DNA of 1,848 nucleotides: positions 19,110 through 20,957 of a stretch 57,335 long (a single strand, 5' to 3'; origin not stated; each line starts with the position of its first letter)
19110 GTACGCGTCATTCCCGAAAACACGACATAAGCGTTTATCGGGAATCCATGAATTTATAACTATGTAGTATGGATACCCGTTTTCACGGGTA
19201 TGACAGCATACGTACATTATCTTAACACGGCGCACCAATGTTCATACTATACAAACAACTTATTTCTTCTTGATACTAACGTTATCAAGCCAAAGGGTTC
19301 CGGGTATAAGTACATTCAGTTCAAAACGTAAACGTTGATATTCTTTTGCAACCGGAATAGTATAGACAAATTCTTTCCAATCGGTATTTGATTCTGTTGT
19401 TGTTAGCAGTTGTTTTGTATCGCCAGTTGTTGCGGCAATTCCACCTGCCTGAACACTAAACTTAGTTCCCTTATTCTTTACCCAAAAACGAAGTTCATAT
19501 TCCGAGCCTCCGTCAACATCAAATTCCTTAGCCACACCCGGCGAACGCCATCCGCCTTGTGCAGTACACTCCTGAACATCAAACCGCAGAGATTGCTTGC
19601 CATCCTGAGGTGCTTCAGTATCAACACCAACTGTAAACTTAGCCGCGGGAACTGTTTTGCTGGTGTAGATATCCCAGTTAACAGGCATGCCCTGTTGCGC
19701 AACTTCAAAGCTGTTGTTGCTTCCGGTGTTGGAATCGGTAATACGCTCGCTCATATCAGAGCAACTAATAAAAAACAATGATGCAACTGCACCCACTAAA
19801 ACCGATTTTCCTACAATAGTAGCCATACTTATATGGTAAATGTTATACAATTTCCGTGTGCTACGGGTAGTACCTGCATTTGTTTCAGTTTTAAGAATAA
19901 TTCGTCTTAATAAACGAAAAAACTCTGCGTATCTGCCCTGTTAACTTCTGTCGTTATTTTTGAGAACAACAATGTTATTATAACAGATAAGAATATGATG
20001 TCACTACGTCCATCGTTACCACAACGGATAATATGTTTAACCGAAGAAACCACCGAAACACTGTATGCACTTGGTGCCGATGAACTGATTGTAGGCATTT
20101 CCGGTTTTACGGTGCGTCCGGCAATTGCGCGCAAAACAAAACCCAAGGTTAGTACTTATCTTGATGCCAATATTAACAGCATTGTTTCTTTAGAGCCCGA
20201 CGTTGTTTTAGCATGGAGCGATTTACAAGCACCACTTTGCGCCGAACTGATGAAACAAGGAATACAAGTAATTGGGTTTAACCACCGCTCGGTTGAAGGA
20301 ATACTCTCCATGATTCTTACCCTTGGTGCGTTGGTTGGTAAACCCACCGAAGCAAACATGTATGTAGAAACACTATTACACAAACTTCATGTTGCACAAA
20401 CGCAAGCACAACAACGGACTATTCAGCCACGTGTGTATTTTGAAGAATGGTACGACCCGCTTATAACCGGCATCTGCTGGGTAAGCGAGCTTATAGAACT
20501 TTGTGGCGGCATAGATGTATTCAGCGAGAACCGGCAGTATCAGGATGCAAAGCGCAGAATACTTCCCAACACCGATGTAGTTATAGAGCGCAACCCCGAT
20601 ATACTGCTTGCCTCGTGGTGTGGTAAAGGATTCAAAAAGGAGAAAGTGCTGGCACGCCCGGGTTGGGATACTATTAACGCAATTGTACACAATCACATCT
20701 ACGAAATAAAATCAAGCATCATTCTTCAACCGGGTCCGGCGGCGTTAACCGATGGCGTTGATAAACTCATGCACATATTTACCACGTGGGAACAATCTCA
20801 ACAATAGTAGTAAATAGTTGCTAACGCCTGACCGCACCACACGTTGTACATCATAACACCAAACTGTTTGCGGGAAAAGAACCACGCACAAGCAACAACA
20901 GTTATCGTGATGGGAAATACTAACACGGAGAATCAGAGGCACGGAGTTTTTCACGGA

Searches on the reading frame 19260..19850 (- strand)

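Call 97: search_protein_families(library=pfam, proteins=[window:19260-19850:-], max_evalue=0.00001)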
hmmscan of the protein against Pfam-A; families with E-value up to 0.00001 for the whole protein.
window:19260-19850:- (196 aa): 1 family
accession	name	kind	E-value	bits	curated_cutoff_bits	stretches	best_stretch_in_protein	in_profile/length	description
PF02018.23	CBM_4_9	-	2.7e-07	31.5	25.9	1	41-179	2-130/136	Carbohydrate binding domain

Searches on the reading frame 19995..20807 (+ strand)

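Call 97: search_protein_families(library=pfam, proteins=[window:19995-20807:+], max_evalue=0.00001)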
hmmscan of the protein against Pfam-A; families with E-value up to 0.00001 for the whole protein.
window:19995-20807:+ (270 aa): 1 family
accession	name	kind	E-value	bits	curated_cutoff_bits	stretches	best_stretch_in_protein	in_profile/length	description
PF01497.23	Peripla_BP_2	-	1.6e-37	129.6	27.5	1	12-241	1-234/235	Periplasmic binding protein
